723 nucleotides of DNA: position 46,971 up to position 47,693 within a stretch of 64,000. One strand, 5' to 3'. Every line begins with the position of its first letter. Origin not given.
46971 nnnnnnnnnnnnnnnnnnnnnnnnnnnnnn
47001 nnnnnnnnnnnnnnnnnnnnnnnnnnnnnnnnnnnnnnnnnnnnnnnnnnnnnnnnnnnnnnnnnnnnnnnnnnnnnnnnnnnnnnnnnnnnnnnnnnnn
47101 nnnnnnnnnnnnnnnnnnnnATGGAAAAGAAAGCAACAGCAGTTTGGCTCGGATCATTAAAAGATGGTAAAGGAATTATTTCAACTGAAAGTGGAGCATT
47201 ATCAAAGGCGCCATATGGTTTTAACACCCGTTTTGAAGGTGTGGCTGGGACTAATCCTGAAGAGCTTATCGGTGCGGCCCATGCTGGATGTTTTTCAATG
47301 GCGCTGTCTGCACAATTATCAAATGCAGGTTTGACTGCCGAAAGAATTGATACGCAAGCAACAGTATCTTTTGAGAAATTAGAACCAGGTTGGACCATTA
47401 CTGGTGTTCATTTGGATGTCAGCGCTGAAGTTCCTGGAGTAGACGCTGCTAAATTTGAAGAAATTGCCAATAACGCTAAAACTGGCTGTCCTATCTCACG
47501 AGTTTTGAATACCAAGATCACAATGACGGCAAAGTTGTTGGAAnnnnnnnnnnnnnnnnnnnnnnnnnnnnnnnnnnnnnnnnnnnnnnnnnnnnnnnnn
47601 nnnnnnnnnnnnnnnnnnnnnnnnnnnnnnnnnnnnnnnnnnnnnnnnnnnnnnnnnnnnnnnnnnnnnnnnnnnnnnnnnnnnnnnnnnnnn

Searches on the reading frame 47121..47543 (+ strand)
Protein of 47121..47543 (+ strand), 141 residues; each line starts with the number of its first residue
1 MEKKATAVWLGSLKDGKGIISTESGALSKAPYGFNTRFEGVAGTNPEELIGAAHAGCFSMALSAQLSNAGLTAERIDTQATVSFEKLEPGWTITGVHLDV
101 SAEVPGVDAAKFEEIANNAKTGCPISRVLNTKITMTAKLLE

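Call 6: search_protein_families(library=ncbifam, proteins=[window:47121-47543:+], max_evalue=1)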
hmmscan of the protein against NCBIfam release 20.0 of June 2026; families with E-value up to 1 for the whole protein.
window:47121-47543:+ (141 aa): 4 families
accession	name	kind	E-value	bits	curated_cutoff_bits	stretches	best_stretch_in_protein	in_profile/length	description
TIGR03562.1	osmo_induc_OsmC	subfamily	6.8e-59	197.8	85.8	1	3-137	2-137/137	OsmC family peroxiredoxin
TIGR03561.1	organ_hyd_perox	subfamily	9.8e-14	51.8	88.85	1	41-137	37-132/134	Ohr family peroxiredoxin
TIGR03563.1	perox_SACOL1771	subfamily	3e-09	36.9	166.15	1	42-134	39-135/138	SACOL1771 family peroxiredoxin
NF052637.1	HydprxOhrVib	equivalog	4.3e-07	30.3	240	1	40-134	38-130/140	organic hydroperoxide reductase Ohr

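Call 7: search_protein_families(library=pfam, proteins=[window:47121-47543:+], max_evalue=1)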
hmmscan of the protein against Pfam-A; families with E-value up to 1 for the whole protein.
window:47121-47543:+ (141 aa): 1 family
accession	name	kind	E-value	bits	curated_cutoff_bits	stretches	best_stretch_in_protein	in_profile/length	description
PF02566.24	OsmC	-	3.9e-18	66.1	27.5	1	43-136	5-98/100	OsmC-like protein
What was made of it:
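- Checked: The upstream gene 47121..47546 is an OsmC-family peroxiredoxin (TIGR03562 E 6.8e-59; PF02566) (calls 6, 7).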

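Call 11: find_related_loci(query=window:47121-47543:+, collection=genome_contigs, flank=4000)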
Query window:47121-47543:+ (141 aa) in genome_contigs; peptide patterns used: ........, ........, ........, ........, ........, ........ (x = any residue, [..] = any of these).
600 stretches matched a pattern (row limit reached: there are more); 586 encode a relative of the query (tblastn E <= 1e-3); the best 80 are kept; 80 distinct loci.
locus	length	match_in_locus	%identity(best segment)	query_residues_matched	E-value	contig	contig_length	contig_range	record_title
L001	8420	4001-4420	65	1-140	7e-61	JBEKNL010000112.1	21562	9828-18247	MAG: Candidatus Korobacteraceae bacterium isolate SPRUCE 416 SPRUCE_416_112, whole genome shotgun sequence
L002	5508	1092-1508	67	1-139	9e-61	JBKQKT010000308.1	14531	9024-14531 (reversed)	MAG: Candidatus Korobacteraceae bacterium isolate CRr2D2E2F__bin_11 CRr2D2E2F_000000102535, whole genome shotgun sequenc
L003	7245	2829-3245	67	1-139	5e-60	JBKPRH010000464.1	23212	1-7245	MAG: Acidobacteriota bacterium isolate GS_EKS_MAG_00054 GS_EKS_000003153810, whole genome shotgun sequence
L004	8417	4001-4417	68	1-139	1e-59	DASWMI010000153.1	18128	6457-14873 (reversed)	MAG TPA_asm: Pyrinomonadaceae bacterium isolate SMAG_U3383 k141_207610, whole genome shotgun sequence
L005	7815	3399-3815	66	1-139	2e-59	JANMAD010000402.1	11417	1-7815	MAG: Acidobacteriota bacterium isolate OTE_12_metabat_133 OTE_12_k141_3728688, whole genome shotgun sequence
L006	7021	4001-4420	66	1-140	4e-59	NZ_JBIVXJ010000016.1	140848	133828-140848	Pseudomonas sp. NPDC090592 NPDC090592_414_F11.ctg-0016, whole genome shotgun sequence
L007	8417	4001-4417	67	1-139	8e-59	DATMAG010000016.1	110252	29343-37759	MAG TPA_asm: Blastocatellia bacterium isolate SMAG_U13319 k141_558940, whole genome shotgun sequence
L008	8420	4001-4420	66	1-140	1e-58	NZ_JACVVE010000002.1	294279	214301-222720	Pseudomonas sp. S31 NODE_2_length_294279_cov_54.993763, whole genome shotgun sequence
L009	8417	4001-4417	66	1-139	1e-58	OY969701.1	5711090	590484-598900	MAG: Pyrinomonadaceae bacterium isolate MFD04212.bin.c.1 genome assembly, chromosome: 1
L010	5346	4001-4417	65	1-139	3e-58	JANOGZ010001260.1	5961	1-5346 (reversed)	MAG: Pyrinomonadaceae bacterium isolate SOY_64_concoct_390 SOY_64_k141_3897504, whole genome shotgun sequence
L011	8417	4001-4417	65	1-139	2e-58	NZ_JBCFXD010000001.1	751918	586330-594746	Stutzerimonas chloritidismutans strain 03GJ23 NODE_1_length_751918_cov_107.036794, whole genome shotgun sequence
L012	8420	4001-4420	65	1-140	4e-58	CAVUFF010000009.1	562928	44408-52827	MAG: uncultured Acidobacteriota bacterium isolate MFD04944.bin.3.170 genome assembly, contig: contig_63930, whole genome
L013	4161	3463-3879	65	1-139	5e-58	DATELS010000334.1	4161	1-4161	MAG TPA_asm: Thermoanaerobaculia bacterium isolate SMAG_U8922 k141_1198224, whole genome shotgun sequence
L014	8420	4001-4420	65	1-140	7e-58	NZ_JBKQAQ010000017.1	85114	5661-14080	Pseudomonas sp. UM16 NODE_17_length_85114_cov_29.364044, whole genome shotgun sequence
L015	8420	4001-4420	62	1-140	5e-58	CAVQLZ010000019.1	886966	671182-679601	MAG: uncultured Acidobacteriaceae bacterium isolate MFD04463.bin.1.282 genome assembly, contig: contig_7472, whole genom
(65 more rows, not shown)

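Call 12: find_encoding_contigs(protein=window:47121-47543:+, flank=3000, max_places=10)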
Protein window:47121-47543:+ (141 aa): no gene with exactly this product is on record in the collection.
